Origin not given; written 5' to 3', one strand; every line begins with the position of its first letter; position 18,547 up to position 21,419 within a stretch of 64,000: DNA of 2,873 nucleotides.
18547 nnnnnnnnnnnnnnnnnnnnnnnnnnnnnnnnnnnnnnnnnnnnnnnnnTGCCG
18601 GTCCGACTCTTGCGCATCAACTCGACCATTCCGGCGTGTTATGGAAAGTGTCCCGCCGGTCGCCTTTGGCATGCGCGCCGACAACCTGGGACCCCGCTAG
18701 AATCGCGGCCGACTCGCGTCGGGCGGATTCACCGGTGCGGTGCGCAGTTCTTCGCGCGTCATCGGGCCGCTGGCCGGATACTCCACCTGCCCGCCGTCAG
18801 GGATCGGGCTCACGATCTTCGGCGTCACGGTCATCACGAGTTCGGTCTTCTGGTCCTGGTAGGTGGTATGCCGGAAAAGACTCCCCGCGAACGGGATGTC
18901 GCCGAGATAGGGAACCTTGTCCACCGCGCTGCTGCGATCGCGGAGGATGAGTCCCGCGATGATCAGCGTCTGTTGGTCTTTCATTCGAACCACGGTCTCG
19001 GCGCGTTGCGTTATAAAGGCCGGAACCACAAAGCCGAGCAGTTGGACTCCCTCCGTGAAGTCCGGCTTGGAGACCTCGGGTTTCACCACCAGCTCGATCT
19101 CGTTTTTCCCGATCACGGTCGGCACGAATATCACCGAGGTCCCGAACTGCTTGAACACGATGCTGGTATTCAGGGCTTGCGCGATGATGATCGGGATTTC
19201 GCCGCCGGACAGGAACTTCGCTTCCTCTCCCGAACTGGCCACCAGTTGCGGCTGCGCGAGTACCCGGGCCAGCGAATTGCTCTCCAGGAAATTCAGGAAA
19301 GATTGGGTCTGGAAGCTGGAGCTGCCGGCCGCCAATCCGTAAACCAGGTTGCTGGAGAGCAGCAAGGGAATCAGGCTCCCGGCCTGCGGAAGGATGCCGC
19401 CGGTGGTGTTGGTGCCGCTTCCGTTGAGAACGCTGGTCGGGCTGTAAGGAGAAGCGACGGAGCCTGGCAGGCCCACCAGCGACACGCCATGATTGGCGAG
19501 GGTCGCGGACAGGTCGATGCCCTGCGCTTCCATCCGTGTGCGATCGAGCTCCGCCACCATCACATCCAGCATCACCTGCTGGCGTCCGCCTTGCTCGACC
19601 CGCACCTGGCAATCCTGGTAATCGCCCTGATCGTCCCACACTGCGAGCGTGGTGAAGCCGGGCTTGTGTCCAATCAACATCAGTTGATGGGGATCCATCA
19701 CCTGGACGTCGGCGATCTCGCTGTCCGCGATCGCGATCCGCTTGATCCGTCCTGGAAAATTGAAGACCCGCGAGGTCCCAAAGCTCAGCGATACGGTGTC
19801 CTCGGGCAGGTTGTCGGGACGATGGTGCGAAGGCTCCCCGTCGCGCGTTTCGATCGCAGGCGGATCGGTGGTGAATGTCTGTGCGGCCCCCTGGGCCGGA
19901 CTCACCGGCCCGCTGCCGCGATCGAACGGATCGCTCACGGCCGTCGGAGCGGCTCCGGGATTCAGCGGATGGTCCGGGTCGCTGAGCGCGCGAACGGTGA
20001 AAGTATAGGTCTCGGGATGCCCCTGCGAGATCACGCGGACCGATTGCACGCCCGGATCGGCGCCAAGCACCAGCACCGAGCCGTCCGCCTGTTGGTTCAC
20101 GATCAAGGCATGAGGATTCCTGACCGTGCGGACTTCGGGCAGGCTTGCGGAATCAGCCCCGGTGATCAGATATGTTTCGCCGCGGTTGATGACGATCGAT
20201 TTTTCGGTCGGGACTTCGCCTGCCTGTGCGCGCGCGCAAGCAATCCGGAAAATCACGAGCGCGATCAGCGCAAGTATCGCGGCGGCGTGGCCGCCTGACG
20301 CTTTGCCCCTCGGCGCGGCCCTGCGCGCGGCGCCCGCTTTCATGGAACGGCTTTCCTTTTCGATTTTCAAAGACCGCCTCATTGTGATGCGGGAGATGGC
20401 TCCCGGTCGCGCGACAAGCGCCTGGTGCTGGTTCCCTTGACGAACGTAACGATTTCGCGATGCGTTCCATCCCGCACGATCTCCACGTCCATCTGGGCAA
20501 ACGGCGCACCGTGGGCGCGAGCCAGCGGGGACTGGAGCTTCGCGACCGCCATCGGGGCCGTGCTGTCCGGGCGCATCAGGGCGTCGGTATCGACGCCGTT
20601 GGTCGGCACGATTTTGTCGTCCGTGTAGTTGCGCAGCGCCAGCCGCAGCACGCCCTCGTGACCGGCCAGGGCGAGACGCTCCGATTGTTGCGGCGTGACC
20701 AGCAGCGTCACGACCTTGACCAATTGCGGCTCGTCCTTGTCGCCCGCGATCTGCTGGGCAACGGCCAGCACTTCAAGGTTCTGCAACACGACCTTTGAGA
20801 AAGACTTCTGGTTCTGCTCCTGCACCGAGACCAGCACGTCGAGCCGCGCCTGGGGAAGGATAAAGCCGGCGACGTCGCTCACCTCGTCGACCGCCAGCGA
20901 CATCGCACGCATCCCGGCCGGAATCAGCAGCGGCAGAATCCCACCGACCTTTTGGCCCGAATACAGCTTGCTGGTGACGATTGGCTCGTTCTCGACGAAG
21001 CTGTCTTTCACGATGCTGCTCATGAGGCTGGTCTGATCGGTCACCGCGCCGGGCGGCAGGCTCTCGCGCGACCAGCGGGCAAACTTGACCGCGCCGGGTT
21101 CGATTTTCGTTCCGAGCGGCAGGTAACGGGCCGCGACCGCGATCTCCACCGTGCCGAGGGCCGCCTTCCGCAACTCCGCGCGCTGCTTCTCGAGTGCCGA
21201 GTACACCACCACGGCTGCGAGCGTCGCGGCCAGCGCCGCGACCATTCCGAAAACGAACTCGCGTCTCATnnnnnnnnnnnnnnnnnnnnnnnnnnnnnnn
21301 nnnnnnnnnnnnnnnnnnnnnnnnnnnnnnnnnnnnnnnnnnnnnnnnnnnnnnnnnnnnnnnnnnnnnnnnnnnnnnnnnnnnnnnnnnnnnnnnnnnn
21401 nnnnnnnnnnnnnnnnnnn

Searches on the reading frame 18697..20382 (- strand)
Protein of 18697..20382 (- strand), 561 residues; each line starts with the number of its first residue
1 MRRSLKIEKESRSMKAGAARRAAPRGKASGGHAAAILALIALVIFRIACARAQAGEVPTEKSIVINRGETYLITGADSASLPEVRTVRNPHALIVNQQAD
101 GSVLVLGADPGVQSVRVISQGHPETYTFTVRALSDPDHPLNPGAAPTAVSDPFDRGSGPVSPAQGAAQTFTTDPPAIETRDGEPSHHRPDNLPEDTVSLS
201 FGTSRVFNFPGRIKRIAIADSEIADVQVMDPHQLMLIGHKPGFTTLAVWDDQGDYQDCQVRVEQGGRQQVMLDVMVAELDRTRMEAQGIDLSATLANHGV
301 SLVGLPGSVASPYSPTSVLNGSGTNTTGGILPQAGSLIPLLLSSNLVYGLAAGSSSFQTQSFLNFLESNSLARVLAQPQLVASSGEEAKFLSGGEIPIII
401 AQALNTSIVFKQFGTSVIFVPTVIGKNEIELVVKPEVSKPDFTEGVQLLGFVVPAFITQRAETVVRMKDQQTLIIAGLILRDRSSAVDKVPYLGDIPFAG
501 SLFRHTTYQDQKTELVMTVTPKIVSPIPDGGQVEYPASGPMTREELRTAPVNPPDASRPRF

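Call 12: search_protein_families(library=pfam, proteins=[window:18697-20382:-], max_evalue=0.001)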
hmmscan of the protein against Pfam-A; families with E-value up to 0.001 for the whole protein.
window:18697-20382:- (561 aa): 2 families
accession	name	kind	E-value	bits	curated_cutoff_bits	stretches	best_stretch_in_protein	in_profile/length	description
PF00263.26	Secretin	-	1e-39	136.3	27.5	1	366-524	2-168/169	Bacterial type II and III secretion system protein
PF13629.12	T2SS-T3SS_pil_N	-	5.1e-23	81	23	1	194-262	2-71/72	Pilus formation protein N terminal region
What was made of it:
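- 14013..21269 (-): Tad pilus core: cpaB/rcpC 20379-21269, secretin cpaC 18697-20382, cpaE/tadZ 17348-18595, ATPase cpaF 15904-17337, tadB 15010-15615 (probably frameshifted) and tadC 14013-15008. Pfam (call 12).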

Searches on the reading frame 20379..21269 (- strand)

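Call 12: search_protein_families(library=pfam, proteins=[window:20379-21269:-], max_evalue=0.001)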
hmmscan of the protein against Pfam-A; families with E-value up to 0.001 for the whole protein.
window:20379-21269:- (296 aa): 2 families
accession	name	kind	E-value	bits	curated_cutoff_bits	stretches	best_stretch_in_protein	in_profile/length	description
PF16976.10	RcpC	-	3.3e-25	88.7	28.8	1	115-213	6-114/114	Flp pilus assembly protein RcpC/CpaB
PF08666.17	SAF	-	1.5e-06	29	21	1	42-102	2-62/63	SAF domain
